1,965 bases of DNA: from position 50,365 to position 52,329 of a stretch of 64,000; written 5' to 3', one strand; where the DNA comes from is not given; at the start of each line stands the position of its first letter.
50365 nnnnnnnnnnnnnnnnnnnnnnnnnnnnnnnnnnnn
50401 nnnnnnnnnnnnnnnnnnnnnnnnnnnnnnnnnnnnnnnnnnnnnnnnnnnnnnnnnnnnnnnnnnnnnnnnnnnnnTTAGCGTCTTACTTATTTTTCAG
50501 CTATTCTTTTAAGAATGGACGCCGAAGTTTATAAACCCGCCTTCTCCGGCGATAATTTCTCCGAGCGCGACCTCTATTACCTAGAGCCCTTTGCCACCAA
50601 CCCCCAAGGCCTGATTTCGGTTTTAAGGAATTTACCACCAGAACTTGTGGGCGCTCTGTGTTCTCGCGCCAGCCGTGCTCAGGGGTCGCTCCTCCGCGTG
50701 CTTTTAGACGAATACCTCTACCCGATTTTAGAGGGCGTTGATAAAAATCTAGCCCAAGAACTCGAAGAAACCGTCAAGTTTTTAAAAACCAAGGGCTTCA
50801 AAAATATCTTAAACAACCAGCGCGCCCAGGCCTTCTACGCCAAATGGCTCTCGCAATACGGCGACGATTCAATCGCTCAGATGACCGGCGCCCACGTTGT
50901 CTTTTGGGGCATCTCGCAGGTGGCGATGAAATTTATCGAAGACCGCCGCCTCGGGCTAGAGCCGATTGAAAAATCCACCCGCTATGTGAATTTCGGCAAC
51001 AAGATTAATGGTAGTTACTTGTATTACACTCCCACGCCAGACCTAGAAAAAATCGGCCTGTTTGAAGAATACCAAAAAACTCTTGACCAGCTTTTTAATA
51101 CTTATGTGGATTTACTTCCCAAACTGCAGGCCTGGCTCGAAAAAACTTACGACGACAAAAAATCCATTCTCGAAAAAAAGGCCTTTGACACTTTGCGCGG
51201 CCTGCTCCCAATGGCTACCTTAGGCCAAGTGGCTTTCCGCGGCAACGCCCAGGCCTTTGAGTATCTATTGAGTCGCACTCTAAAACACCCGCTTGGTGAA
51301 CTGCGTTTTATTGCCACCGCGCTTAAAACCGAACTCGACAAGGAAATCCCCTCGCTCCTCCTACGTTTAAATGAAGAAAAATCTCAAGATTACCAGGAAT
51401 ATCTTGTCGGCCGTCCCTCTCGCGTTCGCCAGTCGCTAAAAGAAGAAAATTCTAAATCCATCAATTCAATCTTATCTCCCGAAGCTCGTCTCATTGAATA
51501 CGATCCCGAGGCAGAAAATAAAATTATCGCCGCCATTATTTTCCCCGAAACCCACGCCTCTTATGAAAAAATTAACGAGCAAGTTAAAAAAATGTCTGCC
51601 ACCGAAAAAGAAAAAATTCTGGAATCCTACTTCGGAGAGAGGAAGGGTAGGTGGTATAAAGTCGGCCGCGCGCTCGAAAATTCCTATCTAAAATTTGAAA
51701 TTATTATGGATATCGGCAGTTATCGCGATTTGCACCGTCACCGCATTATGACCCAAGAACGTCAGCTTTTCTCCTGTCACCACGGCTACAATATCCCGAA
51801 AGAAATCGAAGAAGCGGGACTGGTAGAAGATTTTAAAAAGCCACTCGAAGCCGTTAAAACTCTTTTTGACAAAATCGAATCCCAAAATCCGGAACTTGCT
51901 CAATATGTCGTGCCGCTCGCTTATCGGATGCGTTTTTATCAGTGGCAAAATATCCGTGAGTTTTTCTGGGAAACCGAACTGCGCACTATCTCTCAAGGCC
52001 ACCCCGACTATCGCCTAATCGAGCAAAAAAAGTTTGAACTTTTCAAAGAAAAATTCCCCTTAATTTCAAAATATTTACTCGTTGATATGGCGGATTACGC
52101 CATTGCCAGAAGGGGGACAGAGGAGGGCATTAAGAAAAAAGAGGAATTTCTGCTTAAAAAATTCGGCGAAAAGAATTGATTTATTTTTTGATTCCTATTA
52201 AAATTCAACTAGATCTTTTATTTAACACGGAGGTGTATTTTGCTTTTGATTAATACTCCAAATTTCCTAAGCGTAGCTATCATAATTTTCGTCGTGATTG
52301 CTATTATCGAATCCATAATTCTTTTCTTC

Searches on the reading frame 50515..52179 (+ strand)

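Call 54: search_protein_families(library=pfam, proteins=[window:50515-52179:+], max_evalue=0.00001)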
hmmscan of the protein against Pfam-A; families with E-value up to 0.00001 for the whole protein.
window:50515-52179:+ (554 aa): 1 family
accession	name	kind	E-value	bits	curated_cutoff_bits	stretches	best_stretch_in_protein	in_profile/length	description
PF02511.20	Thy1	-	1.8e-35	122.9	24.8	2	325-515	1-190/191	Thymidylate synthase complementing protein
